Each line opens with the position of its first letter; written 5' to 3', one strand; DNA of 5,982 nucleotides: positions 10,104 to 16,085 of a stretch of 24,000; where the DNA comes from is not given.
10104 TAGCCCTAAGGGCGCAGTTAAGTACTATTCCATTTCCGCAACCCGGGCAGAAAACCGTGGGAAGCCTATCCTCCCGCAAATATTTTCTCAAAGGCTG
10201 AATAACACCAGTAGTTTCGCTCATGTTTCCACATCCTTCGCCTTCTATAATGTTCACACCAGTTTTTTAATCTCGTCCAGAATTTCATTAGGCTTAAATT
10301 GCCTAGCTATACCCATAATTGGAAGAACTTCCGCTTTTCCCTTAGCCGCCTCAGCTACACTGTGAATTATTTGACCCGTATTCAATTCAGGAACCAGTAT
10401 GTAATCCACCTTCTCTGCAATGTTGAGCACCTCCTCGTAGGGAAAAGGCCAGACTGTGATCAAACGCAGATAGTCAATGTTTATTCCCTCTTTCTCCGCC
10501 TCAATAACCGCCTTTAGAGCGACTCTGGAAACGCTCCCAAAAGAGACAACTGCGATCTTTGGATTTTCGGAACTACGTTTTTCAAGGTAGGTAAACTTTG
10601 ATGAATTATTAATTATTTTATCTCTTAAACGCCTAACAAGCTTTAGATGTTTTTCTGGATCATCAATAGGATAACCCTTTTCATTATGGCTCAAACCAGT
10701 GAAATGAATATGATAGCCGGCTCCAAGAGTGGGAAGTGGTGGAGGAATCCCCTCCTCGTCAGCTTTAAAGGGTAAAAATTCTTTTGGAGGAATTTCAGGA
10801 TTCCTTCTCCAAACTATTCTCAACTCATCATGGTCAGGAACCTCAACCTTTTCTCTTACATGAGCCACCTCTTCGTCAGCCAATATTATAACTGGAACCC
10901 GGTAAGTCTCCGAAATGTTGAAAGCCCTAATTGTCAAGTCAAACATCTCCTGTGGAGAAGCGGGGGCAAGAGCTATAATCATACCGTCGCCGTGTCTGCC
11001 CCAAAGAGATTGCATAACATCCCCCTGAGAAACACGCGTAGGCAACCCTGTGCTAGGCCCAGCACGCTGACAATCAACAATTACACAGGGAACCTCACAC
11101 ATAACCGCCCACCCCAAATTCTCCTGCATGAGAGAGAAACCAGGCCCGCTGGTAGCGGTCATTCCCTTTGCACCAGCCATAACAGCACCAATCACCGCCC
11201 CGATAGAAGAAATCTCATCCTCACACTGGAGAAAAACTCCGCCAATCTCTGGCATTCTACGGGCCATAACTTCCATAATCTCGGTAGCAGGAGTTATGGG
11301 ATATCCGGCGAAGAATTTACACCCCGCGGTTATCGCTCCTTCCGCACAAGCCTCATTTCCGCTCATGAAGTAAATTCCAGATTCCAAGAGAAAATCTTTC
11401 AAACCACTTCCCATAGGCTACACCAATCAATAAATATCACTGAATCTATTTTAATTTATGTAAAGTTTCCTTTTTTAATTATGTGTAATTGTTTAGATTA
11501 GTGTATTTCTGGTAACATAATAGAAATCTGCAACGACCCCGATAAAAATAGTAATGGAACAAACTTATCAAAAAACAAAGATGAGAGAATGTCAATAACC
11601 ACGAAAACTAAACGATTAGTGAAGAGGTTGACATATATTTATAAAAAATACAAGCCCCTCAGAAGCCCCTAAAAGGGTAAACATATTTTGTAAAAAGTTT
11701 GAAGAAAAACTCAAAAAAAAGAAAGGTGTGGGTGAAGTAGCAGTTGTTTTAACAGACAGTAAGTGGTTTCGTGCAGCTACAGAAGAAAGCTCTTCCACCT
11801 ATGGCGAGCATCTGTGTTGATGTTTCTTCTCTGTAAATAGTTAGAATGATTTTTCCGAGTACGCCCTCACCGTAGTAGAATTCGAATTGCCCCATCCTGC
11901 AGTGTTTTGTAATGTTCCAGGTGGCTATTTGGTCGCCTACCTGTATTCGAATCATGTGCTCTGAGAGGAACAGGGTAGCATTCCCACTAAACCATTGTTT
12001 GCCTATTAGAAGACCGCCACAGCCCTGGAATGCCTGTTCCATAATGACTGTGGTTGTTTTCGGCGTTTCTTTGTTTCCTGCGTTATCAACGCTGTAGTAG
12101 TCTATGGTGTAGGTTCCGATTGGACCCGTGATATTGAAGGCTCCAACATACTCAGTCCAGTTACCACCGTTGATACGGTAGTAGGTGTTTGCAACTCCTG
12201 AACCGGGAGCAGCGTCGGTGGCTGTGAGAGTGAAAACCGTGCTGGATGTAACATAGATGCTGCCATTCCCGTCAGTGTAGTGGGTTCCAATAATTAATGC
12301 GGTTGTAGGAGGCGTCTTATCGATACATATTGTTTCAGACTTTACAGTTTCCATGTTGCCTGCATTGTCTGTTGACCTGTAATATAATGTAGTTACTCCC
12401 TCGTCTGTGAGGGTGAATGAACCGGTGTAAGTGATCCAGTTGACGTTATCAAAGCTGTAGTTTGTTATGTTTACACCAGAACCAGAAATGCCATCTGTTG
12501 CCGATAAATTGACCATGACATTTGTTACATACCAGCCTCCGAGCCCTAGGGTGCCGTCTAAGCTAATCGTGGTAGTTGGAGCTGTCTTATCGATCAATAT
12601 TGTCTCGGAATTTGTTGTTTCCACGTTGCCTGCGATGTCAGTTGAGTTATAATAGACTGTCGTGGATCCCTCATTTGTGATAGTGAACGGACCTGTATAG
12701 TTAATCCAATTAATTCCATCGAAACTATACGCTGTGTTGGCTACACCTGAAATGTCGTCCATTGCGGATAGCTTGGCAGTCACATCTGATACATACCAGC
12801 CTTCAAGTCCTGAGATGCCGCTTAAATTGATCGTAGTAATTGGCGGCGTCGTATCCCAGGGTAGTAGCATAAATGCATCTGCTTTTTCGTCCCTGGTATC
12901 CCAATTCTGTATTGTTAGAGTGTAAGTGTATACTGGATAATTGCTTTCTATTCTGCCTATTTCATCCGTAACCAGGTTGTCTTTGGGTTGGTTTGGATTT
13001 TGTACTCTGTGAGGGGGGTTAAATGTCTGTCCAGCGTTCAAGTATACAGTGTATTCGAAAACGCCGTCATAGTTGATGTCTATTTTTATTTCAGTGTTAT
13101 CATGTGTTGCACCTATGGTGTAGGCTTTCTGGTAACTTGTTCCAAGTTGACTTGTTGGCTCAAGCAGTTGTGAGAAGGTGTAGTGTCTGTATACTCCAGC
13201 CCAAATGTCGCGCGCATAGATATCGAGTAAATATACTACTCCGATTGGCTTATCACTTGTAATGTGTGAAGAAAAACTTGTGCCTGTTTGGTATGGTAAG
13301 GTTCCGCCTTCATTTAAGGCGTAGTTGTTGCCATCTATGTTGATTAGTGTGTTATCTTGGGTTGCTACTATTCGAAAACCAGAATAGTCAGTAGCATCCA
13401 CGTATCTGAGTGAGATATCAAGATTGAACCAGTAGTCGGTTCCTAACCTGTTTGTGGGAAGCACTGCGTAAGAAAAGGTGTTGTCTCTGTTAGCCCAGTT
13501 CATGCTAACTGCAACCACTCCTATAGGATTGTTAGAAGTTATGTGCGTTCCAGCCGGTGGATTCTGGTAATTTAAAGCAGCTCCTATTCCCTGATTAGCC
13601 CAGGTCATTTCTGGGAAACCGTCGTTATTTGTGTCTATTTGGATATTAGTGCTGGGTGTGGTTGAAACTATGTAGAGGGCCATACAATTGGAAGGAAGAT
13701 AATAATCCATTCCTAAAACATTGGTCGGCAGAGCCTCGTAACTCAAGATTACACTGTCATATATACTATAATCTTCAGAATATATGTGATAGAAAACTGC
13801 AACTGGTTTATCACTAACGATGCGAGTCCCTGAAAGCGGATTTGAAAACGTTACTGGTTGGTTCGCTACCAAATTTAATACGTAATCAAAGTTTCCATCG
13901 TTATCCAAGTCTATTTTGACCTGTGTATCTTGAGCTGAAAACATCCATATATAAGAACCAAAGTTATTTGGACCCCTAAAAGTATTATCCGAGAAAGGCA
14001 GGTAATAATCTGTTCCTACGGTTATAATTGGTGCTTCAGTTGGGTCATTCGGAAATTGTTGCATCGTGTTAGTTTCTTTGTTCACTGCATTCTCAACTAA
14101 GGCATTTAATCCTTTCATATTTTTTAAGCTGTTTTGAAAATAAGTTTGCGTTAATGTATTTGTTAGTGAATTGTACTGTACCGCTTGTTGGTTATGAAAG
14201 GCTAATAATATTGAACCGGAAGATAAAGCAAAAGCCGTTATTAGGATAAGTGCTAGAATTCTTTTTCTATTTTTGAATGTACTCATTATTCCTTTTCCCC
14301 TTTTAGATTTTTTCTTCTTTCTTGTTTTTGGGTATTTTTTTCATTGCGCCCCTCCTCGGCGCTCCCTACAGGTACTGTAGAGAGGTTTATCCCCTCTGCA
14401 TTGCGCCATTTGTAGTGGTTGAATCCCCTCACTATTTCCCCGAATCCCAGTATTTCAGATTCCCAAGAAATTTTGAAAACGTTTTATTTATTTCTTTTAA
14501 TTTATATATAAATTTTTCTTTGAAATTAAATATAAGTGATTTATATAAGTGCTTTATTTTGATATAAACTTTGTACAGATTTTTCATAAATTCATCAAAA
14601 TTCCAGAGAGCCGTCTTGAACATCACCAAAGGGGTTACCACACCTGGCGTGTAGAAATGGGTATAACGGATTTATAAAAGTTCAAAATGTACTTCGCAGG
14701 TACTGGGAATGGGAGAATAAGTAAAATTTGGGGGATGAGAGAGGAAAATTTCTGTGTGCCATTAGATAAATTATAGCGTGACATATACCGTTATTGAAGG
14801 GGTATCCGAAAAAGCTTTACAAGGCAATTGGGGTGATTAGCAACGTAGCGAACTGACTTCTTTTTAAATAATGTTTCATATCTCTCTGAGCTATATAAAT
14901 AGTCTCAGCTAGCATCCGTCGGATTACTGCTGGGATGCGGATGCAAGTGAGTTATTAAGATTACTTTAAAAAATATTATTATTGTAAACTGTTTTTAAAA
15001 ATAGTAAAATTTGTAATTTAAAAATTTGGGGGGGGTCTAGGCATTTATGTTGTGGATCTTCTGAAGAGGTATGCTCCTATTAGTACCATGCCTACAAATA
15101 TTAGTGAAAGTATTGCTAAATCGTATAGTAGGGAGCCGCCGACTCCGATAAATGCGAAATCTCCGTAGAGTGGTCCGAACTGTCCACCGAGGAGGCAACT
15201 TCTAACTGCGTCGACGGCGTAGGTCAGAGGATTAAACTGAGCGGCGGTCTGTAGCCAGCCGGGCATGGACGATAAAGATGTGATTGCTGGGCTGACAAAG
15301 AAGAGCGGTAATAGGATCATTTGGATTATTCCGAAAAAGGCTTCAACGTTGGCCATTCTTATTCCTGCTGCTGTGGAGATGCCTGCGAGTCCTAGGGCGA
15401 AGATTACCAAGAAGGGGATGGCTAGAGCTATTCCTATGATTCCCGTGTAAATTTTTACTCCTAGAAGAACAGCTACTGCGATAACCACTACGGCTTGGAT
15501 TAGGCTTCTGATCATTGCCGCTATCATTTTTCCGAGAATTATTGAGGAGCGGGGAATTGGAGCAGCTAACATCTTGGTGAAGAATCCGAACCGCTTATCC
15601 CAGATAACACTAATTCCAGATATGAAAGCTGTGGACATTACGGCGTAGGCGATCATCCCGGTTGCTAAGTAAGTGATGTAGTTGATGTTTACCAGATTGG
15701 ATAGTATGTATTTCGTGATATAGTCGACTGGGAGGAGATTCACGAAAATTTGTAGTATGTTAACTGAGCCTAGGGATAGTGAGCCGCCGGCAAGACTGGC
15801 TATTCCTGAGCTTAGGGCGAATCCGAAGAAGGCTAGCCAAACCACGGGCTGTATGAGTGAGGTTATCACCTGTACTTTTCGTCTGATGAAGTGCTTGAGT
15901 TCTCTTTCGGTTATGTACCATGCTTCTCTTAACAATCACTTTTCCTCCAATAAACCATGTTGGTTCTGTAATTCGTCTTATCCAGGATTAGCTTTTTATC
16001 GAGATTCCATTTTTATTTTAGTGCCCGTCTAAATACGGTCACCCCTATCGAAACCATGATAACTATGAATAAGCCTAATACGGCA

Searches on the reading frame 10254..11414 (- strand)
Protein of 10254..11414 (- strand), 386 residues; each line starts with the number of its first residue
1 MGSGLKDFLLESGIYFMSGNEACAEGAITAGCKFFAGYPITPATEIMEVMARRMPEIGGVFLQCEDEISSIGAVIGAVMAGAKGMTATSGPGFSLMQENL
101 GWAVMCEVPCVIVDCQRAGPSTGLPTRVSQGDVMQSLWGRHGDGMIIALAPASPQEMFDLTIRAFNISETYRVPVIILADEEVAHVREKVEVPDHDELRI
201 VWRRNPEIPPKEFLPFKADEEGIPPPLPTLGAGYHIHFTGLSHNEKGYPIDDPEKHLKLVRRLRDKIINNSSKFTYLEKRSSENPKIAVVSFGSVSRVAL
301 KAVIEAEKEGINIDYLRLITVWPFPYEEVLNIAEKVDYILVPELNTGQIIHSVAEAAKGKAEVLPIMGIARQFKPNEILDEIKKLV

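Call 37: search_protein_families(library=pfam, proteins=[window:10254-11414:-], max_evalue=0.0001)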
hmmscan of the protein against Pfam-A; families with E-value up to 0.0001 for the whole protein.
window:10254-11414:- (386 aa): 3 families
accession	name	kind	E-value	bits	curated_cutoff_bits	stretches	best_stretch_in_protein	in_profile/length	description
PF01855.24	POR_N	-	3e-70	237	27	1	25-261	1-230/231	Pyruvate flavodoxin/ferredoxin oxidoreductase, thiamine diP-bdg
PF17147.9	PFOR_II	-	2.2e-15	57.3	27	1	287-369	3-92/102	Pyruvate:ferredoxin oxidoreductase core domain II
PF02780.25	Transketolase_C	-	7.6e-08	32.7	25.9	1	280-369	5-102/124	Transketolase, C-terminal domain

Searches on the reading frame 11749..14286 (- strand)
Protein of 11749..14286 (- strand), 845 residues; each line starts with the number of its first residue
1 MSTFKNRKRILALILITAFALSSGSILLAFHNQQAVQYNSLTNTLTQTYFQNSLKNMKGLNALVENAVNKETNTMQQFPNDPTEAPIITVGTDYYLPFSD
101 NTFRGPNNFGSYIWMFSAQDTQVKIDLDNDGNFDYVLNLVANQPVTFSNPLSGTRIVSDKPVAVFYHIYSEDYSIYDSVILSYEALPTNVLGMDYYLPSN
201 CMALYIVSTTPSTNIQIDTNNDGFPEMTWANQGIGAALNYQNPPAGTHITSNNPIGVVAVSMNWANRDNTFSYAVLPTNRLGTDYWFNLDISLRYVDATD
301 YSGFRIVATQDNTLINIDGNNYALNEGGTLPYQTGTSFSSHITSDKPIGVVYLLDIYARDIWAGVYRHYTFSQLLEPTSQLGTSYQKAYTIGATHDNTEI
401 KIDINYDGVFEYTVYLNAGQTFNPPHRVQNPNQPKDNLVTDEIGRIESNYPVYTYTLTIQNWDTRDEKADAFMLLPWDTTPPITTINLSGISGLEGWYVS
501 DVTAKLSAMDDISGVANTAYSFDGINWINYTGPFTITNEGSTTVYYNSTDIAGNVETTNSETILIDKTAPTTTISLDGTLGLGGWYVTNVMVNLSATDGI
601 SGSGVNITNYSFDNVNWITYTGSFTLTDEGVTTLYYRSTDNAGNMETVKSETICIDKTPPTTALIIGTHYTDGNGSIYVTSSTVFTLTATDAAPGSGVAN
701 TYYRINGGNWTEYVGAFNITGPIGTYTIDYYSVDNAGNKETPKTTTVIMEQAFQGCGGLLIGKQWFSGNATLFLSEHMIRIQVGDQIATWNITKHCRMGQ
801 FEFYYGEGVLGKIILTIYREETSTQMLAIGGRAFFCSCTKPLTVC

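Call 37: search_protein_families(library=pfam, proteins=[window:11749-14286:-], max_evalue=0.0001)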
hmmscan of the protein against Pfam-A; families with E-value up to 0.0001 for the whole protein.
window:11749-14286:- (845 aa): 1 family
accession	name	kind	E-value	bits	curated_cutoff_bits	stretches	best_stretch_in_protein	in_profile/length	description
PF17517.7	IgGFc_binding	-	5.3e-18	65.7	25.6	1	185-354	5-195/297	IgGFc binding protein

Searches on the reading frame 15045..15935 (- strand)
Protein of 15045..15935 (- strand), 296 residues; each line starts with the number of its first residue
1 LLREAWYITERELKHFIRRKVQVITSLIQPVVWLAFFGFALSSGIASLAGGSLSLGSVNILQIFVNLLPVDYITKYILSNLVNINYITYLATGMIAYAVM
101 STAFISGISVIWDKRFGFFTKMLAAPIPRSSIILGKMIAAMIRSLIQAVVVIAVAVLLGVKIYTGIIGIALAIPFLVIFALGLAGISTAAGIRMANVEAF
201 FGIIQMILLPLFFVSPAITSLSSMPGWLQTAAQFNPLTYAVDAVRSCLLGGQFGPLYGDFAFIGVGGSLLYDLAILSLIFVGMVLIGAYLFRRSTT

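Call 38: search_protein_families(library=pfam, proteins=[window:15045-15935:-], max_evalue=0.0001)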
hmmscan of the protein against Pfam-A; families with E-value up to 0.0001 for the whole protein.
window:15045-15935:- (296 aa): 2 families
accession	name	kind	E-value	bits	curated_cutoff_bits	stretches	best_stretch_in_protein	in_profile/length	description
PF01061.29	ABC2_membrane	-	2.2e-32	112.8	26.9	1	5-248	3-210/211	ABC-2 type transporter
PF12698.13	ABC2_membrane_3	-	1.8e-10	40.9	31.6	1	62-288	138-346/347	ABC-2 family transporter protein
